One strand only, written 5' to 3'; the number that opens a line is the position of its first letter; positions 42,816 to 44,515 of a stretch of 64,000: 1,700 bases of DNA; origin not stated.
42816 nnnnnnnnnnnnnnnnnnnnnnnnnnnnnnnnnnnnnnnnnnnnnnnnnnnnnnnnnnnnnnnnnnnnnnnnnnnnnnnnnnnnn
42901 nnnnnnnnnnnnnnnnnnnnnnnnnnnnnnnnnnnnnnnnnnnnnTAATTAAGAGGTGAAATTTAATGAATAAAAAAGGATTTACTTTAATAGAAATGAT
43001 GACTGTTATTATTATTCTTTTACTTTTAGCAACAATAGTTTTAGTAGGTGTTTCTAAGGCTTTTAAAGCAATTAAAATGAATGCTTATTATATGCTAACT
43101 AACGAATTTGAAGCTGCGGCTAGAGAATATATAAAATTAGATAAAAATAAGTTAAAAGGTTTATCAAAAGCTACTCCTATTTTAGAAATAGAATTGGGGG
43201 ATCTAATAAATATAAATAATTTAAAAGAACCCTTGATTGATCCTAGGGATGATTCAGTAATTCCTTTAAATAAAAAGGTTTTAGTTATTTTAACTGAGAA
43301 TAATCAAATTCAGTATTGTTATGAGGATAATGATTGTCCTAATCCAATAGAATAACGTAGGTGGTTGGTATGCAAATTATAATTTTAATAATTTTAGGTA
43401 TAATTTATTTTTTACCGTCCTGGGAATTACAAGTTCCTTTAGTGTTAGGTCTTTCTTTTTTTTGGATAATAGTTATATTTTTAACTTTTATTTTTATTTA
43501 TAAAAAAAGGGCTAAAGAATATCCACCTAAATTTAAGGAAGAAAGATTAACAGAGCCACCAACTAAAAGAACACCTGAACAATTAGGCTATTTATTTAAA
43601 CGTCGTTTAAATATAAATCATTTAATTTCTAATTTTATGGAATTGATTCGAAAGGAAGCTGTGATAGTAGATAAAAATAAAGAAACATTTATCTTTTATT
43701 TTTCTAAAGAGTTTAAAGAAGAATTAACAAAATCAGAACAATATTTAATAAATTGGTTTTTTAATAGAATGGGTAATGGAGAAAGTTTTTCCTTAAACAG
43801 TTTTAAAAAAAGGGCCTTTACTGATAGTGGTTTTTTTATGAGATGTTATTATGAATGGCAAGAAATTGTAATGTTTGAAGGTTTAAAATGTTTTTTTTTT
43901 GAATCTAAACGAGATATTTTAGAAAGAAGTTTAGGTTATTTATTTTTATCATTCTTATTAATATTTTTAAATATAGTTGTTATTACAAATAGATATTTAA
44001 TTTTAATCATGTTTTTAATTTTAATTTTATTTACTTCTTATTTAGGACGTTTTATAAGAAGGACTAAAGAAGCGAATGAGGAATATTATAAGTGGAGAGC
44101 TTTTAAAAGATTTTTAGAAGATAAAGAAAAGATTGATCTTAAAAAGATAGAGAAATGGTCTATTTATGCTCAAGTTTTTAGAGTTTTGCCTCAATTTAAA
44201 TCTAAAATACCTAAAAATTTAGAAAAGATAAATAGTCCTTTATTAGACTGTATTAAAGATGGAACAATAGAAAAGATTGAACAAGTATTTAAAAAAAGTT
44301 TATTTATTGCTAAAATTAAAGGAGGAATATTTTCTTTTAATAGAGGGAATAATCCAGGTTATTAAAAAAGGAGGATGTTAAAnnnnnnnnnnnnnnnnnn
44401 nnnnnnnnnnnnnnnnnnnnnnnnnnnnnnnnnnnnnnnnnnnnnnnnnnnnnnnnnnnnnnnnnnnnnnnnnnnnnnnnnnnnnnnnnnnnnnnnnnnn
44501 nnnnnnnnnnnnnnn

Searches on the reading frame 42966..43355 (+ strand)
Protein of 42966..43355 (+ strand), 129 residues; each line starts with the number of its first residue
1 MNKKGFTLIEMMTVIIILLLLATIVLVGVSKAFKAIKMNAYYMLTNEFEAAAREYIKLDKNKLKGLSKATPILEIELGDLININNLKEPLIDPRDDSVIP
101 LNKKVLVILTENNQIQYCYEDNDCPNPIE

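Call 3: search_protein_families(library=pfam, proteins=[window:42966-43355:+], max_evalue=0.01)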
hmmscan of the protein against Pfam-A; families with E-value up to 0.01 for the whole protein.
window:42966-43355:+ (129 aa): 2 families
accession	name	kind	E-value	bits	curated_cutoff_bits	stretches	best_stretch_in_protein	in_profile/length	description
PF07963.17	N_methyl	-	3.6e-07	29.9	21.2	1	2-26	3-27/27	Prokaryotic N-terminal methylation motif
PF03579.19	SHP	-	0.0049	16.9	27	1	6-27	18-39/65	Small hydrophobic protein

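Call 4: search_protein_families(library=ncbifam, proteins=[window:42966-43355:+], max_evalue=0.01)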
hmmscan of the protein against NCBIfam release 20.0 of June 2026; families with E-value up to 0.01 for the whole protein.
window:42966-43355:+ (129 aa): 9 families
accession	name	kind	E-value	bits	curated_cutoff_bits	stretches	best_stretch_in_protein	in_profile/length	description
TIGR02532.1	IV_pilin_GFxxxE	domain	1.5e-07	31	16.3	1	3-26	1-24/24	prepilin-type N-terminal cleavage/methylation domain-containing protein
NF040999.1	pilin_ComGC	equivalog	4.8e-06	26.7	75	1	3-67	1-64/84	competence type IV pilus major pilin ComGC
NF040982.1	ComGD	equivalog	2.1e-05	24.9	70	1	3-39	1-37/139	competence type IV pilus minor pilin ComGD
TIGR02596.1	TIGR02596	subfamily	2.7e-05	24.4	70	1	6-56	1-52/196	Verru_Chthon cassette protein D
TIGR01708.2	typeII_sec_gspH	equivalog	5.9e-05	23.1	80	1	4-30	2-28/169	type II secretion system minor pseudopilin GspH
TIGR01710.1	typeII_sec_gspG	equivalog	0.00035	20.6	88.85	1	4-38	1-36/134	type II secretion system major pseudopilin GspG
NF007862.0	PRK10574.1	equivalog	0.00096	19.3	138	1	2-27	3-28/145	prepilin peptidase-dependent pilin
NF041013.1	T4P_ComGE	equivalog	0.00096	19.2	49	1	2-39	2-39/83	competence type IV pilus minor pilin ComGE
NF041002.1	pilin_ComGF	equivalog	0.0034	17.6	80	1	3-36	1-33/139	competence type IV pilus minor pilin ComGF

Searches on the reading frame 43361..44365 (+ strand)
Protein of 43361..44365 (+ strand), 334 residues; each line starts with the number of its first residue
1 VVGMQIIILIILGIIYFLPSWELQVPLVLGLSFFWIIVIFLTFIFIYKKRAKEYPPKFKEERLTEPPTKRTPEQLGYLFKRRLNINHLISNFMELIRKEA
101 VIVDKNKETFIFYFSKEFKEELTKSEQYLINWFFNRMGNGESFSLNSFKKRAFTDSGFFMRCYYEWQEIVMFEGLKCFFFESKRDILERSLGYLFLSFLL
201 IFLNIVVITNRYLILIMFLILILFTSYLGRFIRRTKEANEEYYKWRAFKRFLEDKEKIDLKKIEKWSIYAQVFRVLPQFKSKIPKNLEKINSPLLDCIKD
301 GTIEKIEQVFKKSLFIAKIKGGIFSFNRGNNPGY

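Call 3: search_protein_families(library=pfam, proteins=[window:43361-44365:+], max_evalue=0.01)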
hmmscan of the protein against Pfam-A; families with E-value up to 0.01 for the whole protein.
window:43361-44365:+ (334 aa): 3 families
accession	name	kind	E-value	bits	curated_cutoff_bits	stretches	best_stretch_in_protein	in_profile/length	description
PF20990.2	DUF2207_C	-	5.1e-23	82.5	33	1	65-269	7-227/247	Predicted membrane protein (DUF2207) C-terminal domain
PF04932.20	Wzy_C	-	0.0065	16.7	31.7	0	191-227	17-58/149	O-Antigen ligase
PF15972.10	Unpaired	-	0.0094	16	27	0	236-282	59-105/273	Unpaired protein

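Call 4: search_protein_families(library=ncbifam, proteins=[window:43361-44365:+], max_evalue=0.01)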
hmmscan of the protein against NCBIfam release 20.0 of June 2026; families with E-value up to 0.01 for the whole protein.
window:43361-44365:+ (334 aa): 1 family
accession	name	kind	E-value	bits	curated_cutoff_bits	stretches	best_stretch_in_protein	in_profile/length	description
NF047333.1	Chlam_inc_CT214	subfamily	0.00071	18.8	90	1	4-62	4-66/500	CT214 family putative inclusion membrane protein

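Call 68: search_protein_families(library=padloc, proteins=[window:43361-44362:+], max_evalue=0.001)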
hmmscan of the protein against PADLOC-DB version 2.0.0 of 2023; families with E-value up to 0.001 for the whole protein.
window:43361-44362:+ (334 aa): 0 families

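Call 69: search_protein_families(library=phrogs, proteins=[window:43361-44362:+], max_evalue=0.001)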
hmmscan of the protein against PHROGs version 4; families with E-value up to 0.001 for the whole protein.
window:43361-44362:+ (334 aa): 0 families
